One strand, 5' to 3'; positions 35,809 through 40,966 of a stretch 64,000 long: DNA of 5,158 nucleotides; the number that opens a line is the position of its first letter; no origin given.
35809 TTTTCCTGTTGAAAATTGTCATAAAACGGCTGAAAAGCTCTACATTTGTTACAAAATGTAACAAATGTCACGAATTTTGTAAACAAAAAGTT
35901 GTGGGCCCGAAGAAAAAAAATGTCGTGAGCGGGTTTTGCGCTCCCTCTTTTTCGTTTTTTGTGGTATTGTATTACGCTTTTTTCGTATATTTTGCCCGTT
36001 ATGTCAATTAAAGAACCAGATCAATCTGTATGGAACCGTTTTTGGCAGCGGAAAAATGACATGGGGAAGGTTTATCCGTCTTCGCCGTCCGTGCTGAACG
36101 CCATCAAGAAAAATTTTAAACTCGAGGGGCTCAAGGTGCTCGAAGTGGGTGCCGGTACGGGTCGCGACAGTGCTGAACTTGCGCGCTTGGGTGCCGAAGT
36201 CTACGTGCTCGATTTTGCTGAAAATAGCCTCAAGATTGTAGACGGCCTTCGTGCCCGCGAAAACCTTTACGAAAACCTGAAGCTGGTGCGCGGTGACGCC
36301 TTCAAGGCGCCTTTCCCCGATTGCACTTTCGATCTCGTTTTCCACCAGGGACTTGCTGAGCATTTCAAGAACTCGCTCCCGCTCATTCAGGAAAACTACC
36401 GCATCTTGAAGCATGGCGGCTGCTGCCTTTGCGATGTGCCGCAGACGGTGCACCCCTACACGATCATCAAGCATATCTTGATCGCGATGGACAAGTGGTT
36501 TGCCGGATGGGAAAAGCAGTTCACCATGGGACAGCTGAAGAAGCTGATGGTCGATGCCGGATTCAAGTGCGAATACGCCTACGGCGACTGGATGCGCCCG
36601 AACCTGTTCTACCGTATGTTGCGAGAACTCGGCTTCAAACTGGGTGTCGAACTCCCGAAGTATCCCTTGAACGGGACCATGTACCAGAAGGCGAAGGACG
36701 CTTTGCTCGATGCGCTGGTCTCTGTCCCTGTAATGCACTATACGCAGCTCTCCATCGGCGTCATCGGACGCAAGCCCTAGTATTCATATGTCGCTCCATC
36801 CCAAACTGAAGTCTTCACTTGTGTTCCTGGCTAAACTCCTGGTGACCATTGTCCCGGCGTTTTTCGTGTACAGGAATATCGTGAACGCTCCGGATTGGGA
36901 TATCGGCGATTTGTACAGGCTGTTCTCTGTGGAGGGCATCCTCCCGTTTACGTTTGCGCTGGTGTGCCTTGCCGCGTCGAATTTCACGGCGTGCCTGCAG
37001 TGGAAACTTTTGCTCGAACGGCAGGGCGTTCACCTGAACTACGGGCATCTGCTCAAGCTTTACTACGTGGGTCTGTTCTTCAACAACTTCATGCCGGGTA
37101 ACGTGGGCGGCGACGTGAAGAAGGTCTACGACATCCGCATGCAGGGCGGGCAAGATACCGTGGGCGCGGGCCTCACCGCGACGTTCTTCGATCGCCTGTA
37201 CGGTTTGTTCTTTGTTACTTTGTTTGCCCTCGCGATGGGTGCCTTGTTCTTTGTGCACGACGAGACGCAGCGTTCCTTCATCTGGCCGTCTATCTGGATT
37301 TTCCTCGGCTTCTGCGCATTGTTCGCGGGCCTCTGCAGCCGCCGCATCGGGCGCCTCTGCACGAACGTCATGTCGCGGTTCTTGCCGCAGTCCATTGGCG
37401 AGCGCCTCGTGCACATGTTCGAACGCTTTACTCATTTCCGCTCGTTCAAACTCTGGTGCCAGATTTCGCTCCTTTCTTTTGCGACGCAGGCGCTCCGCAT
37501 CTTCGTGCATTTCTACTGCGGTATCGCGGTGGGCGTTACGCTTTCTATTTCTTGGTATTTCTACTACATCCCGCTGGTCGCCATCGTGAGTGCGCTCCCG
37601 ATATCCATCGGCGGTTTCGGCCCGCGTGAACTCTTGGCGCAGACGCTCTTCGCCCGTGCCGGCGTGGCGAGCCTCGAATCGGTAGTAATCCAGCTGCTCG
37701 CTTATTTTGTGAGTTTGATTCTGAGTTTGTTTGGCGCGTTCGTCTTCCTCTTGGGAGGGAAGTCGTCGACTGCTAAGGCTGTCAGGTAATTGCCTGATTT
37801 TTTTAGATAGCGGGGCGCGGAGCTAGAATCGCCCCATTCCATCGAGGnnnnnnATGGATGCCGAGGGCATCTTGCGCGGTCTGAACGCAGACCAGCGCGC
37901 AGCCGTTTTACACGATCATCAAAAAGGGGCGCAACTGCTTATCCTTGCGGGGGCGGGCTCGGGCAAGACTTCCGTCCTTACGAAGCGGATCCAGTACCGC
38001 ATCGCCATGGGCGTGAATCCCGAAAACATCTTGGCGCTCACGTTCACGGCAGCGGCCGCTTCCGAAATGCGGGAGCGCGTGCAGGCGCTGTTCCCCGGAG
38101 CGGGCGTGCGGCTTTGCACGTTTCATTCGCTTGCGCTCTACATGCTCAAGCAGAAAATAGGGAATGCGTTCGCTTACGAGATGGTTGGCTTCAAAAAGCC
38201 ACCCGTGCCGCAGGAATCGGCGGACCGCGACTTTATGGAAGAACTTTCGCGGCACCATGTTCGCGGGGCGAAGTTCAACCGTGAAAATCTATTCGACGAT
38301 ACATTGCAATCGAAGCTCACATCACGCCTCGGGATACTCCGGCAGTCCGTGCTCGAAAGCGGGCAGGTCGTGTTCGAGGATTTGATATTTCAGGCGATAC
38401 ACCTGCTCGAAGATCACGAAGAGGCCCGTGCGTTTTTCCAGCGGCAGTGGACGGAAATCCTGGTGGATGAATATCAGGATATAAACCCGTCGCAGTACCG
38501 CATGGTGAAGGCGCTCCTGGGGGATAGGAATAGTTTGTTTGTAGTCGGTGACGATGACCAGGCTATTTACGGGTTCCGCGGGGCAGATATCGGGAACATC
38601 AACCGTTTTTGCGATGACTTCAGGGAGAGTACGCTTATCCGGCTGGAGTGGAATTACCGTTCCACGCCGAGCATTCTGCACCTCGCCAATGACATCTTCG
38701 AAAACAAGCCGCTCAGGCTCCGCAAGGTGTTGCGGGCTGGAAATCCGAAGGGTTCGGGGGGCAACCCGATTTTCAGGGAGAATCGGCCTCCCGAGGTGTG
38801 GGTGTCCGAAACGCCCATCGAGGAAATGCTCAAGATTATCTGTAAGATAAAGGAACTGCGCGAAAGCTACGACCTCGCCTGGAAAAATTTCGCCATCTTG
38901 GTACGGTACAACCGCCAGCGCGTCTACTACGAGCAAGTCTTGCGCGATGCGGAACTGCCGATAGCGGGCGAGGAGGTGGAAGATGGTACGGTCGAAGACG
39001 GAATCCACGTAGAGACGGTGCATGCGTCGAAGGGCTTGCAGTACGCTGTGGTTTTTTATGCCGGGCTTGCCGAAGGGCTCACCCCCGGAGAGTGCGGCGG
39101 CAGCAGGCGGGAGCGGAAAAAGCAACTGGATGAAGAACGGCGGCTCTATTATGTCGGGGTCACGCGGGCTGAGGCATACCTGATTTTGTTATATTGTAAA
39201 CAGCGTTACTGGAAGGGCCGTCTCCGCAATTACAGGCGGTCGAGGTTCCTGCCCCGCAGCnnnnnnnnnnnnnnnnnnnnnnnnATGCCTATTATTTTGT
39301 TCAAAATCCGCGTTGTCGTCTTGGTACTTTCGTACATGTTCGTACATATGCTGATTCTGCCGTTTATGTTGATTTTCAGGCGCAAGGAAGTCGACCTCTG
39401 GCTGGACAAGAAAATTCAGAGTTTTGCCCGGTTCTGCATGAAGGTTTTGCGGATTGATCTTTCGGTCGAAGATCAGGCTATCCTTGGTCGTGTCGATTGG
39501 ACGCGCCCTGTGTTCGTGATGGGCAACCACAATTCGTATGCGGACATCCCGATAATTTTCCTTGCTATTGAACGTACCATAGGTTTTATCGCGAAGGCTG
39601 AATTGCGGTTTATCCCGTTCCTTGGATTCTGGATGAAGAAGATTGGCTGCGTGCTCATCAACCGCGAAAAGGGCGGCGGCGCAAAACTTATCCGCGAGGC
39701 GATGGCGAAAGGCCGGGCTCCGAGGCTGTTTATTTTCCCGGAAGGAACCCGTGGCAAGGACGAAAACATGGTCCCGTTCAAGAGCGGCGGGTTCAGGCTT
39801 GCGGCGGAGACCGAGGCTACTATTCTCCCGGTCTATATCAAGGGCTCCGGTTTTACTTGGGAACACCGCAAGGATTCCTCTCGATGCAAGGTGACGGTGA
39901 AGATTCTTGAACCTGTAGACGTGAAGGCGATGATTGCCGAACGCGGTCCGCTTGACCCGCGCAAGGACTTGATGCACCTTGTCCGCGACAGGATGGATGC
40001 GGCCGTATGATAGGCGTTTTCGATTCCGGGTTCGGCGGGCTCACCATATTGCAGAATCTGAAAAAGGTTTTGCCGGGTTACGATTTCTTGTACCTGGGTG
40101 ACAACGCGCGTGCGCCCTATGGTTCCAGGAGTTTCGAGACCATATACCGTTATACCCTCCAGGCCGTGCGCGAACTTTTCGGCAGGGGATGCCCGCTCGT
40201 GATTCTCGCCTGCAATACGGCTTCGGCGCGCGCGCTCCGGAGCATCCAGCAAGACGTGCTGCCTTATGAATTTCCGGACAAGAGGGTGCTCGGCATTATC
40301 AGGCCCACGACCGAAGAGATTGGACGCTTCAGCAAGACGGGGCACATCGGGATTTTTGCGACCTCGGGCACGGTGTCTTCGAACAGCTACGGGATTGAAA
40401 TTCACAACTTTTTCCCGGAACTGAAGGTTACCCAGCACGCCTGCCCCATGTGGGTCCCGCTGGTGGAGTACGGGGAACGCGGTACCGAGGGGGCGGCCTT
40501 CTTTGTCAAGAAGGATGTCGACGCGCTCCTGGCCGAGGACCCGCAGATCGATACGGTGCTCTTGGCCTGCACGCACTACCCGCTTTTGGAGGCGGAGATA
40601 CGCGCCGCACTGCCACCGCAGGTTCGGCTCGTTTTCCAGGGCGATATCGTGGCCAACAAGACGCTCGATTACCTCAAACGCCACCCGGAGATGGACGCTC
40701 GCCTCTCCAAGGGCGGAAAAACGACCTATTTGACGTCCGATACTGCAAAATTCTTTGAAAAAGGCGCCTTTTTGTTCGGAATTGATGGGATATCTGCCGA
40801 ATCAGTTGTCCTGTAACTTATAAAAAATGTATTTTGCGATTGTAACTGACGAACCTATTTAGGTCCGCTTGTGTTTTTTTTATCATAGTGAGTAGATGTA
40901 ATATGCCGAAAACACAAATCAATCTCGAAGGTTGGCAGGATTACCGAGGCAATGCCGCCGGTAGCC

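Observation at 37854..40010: In-frame fusion of a DNA helicase to a membrane lipid acyltransferase (UvrD-PlsC)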

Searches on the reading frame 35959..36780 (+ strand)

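Call 11: search_protein_families(library=pfam, proteins=[window:35959-36780:+], max_evalue=0.001)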
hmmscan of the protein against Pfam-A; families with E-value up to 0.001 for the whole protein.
window:35959-36780:+ (273 aa): 8 families
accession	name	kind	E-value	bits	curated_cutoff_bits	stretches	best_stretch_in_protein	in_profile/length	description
PF08241.18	Methyltransf_11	-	6e-19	68.9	21.2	1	61-157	1-94/95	Methyltransferase domain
PF13649.12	Methyltransf_25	-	8.4e-17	62.1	27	1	60-154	1-97/97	Methyltransferase domain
PF13847.12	Methyltransf_31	-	3.2e-16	59.8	27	1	56-165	3-114/145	Methyltransferase domain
PF13489.12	Methyltransf_23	-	3.9e-11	43.4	27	1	54-204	20-161/164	Methyltransferase domain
PF08242.18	Methyltransf_12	-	4.6e-11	43.7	30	1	61-155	1-97/98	Methyltransferase domain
PF01209.24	Ubie_methyltran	-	5.6e-10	39.4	20.1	1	51-158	42-151/233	ubiE/COQ5 methyltransferase family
PF00398.26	RrnaAD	-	8.4e-06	25.5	24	1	32-121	5-92/263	Ribosomal RNA adenine dimethylase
PF03848.20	TehB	-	1.8e-05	24.7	20.4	1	43-104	20-78/193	Tellurite resistance protein TehB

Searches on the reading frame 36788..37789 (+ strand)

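Call 11: search_protein_families(library=pfam, proteins=[window:36788-37789:+], max_evalue=0.001)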
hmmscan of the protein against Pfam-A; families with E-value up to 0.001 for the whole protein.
window:36788-37789:+ (333 aa): 1 family
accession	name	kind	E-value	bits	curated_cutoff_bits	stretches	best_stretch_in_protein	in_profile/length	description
PF03706.18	LPG_synthase_TM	-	5.6e-31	108.6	33.4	1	27-314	15-300/302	Lysylphosphatidylglycerol synthase TM region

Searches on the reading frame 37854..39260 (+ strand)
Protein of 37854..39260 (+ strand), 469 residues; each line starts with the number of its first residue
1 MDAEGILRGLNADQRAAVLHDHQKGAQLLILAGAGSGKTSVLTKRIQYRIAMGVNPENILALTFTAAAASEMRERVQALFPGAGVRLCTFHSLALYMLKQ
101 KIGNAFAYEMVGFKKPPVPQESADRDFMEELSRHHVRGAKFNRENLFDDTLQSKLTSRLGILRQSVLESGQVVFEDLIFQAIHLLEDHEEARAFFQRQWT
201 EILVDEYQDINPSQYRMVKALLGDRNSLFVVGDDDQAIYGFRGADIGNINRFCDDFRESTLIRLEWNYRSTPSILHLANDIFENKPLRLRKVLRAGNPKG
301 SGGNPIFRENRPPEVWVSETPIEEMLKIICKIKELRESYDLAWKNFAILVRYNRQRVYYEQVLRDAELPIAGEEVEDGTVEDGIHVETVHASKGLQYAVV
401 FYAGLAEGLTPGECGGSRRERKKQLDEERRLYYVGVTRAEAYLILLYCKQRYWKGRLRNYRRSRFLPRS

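Call 40: search_solved_structures(query=window:37854-39260:+, max_evalue=1e-10, show_alignments=1)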
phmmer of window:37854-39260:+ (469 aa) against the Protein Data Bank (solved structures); distinct sequences matched with E-value up to 1e-10: 29.
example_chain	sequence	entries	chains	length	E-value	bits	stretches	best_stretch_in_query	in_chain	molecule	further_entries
1pjr_A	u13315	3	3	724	8.7e-60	206.1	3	163-370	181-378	PCRA | ATP-DEPENDENT HELICASE PCRA | HELICASE PCRA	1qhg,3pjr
3lfu_A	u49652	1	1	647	3.4e-57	197.6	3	168-369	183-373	DNA helicase II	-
2is1_A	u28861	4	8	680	4.6e-57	197.1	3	168-369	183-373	DNA helicase II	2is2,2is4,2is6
4c2u_A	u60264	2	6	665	1.3e-53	185.8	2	166-369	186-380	DNA HELICASE II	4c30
4c2t_A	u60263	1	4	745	2.2e-53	185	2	167-369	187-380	DNA HELICASE II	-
9dci_A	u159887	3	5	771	5.8e-50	173.7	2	169-369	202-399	ATP-dependent DNA helicase UvrD1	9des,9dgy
1uaa_A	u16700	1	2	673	3.2e-49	171.3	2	172-300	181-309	PROTEIN (ATP-DEPENDENT DNA HELICASE REP.)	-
2pjr_A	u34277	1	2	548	1.1e-45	159.6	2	163-370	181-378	PROTEIN (HELICASE PCRA)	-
1qhh_B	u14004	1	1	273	2e-26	96.1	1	163-370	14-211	PROTEIN (PCRA (SUBUNIT))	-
6ppr_B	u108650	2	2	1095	9.9e-23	84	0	195-299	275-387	UvrD/REP helicase | DNA 3'-5' helicase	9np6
6ppu_B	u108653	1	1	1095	9.9e-23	84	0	195-299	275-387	UvrD/REP helicase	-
7sjr_B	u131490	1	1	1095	2.4e-22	82.7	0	195-299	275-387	DNA helicase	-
3u44_A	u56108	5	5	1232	1e-20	77.4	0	188-283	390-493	ATP-dependent helicase/nuclease subunit A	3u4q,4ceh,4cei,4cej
1qhh_A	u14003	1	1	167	3.3e-18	69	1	4-103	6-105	PROTEIN (PCRA (SUBUNIT))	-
6ppj_B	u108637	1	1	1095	5.9e-18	68.2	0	13-80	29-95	UvrD/REP helicase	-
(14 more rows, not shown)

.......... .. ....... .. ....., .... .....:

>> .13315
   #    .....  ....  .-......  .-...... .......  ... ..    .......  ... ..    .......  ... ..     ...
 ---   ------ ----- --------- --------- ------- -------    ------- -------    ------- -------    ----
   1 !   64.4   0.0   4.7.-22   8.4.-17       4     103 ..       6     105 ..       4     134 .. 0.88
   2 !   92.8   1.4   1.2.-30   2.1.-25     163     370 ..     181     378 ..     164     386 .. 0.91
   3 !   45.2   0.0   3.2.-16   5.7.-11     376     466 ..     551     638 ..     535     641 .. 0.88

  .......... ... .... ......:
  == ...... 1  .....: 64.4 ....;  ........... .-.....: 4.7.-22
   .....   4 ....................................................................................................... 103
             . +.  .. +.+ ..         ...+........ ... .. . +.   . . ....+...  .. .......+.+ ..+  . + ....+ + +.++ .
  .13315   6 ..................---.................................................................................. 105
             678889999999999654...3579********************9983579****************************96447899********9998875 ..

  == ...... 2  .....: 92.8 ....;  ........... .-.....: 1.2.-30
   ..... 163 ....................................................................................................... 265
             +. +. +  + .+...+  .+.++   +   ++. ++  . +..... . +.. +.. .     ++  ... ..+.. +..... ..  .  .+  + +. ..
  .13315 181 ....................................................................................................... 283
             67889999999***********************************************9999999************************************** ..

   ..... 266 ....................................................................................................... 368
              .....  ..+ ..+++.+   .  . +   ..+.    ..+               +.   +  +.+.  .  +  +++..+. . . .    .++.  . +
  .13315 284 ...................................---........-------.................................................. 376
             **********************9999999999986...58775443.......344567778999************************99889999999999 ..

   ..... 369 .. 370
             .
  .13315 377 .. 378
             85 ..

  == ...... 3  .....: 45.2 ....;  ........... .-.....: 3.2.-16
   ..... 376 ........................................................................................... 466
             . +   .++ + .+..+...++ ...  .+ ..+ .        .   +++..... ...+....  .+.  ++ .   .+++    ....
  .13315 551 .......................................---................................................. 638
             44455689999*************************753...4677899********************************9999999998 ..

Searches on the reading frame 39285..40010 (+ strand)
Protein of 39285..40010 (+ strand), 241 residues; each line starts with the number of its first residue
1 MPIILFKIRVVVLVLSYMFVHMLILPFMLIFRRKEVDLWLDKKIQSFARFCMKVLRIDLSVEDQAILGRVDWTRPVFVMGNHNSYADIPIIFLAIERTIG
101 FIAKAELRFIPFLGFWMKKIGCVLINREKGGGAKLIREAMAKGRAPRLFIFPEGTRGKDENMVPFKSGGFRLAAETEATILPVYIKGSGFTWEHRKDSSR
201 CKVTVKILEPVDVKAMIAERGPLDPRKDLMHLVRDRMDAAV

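Call 51: search_protein_families(library=ncbifam, proteins=[window:39285-40010:+], max_evalue=0.00001)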
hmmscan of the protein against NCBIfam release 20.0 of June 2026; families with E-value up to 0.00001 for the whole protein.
window:39285-40010:+ (241 aa): 8 families
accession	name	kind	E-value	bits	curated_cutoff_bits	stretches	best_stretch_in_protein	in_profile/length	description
TIGR00530.1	AGP_acyltrn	subfamily_domain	1.1e-26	93.1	102.95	1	73-185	15-129/130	1-acylglycerol-3-phosphate O-acyltransferase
NF052553.1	LyOrLpactfOlsABRUA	equivalog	1.1e-14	54.2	300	1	7-174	4-165/263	lyso-ornithine lipid O-acyltransferase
NF006386.0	PRK08633.1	equivalog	2.1e-14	52.3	1221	1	73-201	440-570/1147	acyl-[ACP]--phospholipid O-acyltransferase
NF011593.0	PRK15018.1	equivalog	7.3e-11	42.3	501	1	73-215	65-208/245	1-acylglycerol-3-phosphate O-acyltransferase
NF052552.1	LyOrLpactfOlsARHOCB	equivalog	8.4e-11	41.4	300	1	9-171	21-182/271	lyso-ornithine lipid O-acyltransferase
NF005291.0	PRK06814.1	equivalog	2.5e-08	32.3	1349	1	36-217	419-600/1140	acyl-[ACP]--phospholipid O-acyltransferase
NF058536.1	LPAAT_acyl_YihG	equivalog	3.2e-07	29.9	260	1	6-116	15-127/290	1-acylglycerol-3-phosphate O-acyltransferase, YihG family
NF010621.0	PRK14014.1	domain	6.1e-07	28.8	186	1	11-128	25-144/301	acetyltransferase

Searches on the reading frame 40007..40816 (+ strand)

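Call 11: search_protein_families(library=pfam, proteins=[window:40007-40816:+], max_evalue=0.001)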
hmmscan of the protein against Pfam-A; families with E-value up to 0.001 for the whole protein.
window:40007-40816:+ (269 aa): 1 family
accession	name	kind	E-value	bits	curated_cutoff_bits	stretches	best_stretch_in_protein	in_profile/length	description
PF01177.27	Asp_Glu_race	-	2.3e-13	50.8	31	1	16-209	18-201/211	Asp/Glu/Hydantoin racemase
